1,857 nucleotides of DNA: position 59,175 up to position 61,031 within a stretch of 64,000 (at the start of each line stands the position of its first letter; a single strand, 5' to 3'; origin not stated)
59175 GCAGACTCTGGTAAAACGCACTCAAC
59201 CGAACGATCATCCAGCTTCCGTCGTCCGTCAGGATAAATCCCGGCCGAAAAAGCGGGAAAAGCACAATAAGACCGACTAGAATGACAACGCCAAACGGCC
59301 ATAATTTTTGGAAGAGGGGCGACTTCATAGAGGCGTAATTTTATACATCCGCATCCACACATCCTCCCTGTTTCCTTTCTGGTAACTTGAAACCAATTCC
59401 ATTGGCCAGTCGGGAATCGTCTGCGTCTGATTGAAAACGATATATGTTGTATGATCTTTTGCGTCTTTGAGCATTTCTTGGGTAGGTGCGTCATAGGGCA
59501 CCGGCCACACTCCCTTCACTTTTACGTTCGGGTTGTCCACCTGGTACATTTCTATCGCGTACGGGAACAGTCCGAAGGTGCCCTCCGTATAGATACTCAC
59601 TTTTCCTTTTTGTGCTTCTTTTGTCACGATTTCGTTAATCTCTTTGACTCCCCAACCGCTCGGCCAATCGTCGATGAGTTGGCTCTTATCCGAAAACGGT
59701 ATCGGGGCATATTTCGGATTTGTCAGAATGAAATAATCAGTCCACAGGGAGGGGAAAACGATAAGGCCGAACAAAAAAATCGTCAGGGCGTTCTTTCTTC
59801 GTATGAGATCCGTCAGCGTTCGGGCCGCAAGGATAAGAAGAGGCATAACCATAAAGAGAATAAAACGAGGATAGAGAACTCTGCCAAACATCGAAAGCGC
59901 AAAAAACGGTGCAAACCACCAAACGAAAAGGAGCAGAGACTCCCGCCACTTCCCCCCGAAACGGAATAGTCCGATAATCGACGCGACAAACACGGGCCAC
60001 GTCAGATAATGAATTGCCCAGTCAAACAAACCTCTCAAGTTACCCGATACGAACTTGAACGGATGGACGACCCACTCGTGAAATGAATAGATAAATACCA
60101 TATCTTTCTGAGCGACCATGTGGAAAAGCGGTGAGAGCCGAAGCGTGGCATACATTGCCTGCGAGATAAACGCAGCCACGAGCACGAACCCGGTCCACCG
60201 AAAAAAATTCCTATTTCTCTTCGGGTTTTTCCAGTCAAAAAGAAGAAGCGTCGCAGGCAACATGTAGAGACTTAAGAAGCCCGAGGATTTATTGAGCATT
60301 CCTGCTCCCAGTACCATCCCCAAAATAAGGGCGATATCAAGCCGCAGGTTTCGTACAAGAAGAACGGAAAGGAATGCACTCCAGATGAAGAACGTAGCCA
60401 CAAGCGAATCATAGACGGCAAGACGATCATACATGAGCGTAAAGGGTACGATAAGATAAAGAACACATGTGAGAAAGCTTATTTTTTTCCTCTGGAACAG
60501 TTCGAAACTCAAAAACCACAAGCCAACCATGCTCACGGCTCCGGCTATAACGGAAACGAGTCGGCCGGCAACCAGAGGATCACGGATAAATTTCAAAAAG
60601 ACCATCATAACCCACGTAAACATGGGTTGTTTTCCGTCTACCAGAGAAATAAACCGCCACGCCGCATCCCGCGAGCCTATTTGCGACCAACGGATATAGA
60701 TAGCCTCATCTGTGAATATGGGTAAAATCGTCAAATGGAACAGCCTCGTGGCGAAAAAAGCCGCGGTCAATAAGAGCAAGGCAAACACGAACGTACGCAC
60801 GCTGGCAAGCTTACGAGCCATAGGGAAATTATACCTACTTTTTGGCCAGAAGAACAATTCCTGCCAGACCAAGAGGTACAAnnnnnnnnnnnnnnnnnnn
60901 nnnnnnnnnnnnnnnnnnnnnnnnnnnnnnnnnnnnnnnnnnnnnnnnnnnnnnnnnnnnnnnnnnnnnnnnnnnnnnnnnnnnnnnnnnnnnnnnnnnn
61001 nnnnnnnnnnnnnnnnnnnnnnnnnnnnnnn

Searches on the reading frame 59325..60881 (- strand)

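Call 10: search_protein_families(library=pfam, proteins=[window:59325-60881:-], max_evalue=0.001)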
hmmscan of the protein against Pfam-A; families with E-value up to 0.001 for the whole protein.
window:59325-60881:- (518 aa): 1 family
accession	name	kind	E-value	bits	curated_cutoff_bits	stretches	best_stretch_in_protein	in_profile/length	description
PF13231.12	PMT_2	-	1.5e-13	51.7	26.1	1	86-240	4-155/160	Dolichyl-phosphate-mannose-protein mannosyltransferase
